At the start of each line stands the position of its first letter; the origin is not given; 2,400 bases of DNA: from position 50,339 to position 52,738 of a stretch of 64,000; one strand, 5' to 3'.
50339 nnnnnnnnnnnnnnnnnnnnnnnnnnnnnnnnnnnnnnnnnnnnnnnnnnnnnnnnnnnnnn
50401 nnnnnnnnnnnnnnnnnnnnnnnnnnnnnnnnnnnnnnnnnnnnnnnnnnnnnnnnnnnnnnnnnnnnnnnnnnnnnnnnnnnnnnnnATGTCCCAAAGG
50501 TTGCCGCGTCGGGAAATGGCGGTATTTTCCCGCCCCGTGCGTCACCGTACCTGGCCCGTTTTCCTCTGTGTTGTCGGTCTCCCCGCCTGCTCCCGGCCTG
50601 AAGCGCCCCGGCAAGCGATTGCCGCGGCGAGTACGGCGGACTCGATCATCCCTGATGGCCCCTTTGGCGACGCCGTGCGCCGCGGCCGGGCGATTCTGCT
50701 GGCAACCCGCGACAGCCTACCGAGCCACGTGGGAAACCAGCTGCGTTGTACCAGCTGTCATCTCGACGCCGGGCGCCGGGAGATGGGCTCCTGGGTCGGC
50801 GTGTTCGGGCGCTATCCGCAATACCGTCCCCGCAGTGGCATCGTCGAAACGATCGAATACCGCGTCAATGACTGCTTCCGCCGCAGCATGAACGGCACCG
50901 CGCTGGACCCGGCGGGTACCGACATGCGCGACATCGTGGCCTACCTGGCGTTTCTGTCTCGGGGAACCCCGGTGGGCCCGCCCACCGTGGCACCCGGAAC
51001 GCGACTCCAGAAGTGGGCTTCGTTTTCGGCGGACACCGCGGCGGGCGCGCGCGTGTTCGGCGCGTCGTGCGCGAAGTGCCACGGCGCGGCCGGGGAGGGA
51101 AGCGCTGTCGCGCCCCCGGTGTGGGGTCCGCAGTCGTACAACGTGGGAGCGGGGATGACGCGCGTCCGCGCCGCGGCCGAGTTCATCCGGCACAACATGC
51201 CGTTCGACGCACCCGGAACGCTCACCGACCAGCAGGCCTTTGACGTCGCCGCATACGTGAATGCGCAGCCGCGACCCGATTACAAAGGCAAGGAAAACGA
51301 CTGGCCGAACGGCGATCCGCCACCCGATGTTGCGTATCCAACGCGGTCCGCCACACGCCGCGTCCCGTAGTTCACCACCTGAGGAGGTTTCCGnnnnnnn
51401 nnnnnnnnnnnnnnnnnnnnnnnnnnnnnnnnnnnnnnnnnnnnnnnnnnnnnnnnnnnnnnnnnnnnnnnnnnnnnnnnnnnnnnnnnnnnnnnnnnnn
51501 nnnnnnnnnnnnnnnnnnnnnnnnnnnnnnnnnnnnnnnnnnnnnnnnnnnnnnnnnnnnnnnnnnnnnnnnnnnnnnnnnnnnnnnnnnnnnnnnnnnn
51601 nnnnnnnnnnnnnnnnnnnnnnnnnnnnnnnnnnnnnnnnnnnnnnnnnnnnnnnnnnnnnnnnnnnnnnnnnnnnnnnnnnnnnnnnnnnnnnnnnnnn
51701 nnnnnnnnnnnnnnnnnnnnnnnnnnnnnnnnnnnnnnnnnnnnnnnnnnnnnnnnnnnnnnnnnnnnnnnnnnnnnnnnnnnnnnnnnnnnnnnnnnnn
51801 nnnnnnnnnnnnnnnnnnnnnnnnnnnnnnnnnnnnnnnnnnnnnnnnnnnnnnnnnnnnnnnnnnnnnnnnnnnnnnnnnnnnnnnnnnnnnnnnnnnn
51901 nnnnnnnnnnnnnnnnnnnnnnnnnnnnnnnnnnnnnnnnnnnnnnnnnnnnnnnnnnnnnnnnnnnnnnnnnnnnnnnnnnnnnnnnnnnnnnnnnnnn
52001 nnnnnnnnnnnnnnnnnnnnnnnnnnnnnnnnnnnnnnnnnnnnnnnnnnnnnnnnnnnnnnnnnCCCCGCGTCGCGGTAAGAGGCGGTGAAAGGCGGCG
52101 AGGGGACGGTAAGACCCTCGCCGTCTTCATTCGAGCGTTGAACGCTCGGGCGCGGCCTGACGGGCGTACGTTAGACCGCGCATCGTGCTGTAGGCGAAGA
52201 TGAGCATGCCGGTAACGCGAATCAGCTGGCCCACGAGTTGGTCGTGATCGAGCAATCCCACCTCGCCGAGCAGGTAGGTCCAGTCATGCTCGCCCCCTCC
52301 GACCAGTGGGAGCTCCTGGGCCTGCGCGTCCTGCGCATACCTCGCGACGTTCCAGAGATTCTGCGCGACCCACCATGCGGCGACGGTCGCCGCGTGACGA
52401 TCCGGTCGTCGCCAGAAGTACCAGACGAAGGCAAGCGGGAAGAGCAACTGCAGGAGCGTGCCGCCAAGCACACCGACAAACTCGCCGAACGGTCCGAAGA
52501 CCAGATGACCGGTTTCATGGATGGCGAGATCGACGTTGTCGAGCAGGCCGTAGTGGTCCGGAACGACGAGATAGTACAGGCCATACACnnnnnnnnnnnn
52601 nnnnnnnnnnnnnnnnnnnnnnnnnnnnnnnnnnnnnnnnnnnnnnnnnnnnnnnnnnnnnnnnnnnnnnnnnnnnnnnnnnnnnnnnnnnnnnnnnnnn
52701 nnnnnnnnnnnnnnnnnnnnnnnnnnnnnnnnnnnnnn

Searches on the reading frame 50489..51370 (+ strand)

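Call 3: search_protein_families(library=pfam, proteins=[window:50489-51370:+], max_evalue=0.01)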
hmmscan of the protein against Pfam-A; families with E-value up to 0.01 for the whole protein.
window:50489-51370:+ (293 aa): 3 families
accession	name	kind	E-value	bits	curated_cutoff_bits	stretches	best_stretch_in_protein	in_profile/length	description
PF21342.2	SoxA-TsdA_cyt-c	-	5e-18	65.3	27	1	85-162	15-88/88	SoxA/TsdA, cytochrome c domain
PF13442.11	Cytochrome_CBB3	-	1e-11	45.4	27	1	181-257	1-68/68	Cytochrome C oxidase, cbb3-type, subunit III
PF00034.26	Cytochrom_C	-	4.1e-09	38.1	21.3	1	184-258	2-87/90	Cytochrome c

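Call 4: search_protein_families(library=ncbifam, proteins=[window:50489-51370:+], max_evalue=0.01)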
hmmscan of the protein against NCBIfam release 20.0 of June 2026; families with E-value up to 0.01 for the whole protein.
window:50489-51370:+ (293 aa): 7 families
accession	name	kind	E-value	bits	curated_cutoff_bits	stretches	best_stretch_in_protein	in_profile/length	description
TIGR04484.1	thiosulf_SoxA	equivalog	5.3e-12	45.5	110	1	83-201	19-133/212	sulfur oxidation c-type cytochrome SoxA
NF050122.1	bc1_QcrC_actin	exception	2.9e-09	36.6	200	1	145-261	106-212/253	cytochrome bc1 complex diheme cytochrome c subunit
TIGR00782.1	ccoP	equivalog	0.00014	21.3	179.95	1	183-259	107-191/285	cytochrome-c oxidase, cbb3-type subunit III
NF045930.1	Cytc6PetJCyano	equivalog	0.0006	19.7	135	1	177-260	22-105/110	cytochrome c6 PetJ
NF041895.1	choice_anch_V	domain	0.00074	19.6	42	0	189-221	22-53/150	choice-of-anchor V domain-containing protein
TIGR03874.1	4cys_cytochr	equivalog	0.005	16.6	161.75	0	183-211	33-61/143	c-type cytochrome, methanol metabolism-related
NF045774.1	cytochro_C551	exception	0.0057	16.6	118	0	180-257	36-106/110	cytochrome c551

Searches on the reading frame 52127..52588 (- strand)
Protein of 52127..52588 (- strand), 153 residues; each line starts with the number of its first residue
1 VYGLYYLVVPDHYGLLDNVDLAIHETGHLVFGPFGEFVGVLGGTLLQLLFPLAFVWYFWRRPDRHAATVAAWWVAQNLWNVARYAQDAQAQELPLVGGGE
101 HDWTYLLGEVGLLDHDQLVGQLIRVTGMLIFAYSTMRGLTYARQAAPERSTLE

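Call 3: search_protein_families(library=pfam, proteins=[window:52127-52588:-], max_evalue=0.01)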
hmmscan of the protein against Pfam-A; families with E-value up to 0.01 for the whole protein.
window:52127-52588:- (153 aa): 0 families

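Call 4: search_protein_families(library=ncbifam, proteins=[window:52127-52588:-], max_evalue=0.01)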
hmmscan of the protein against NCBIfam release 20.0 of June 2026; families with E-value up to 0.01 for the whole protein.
window:52127-52588:- (153 aa): 0 families
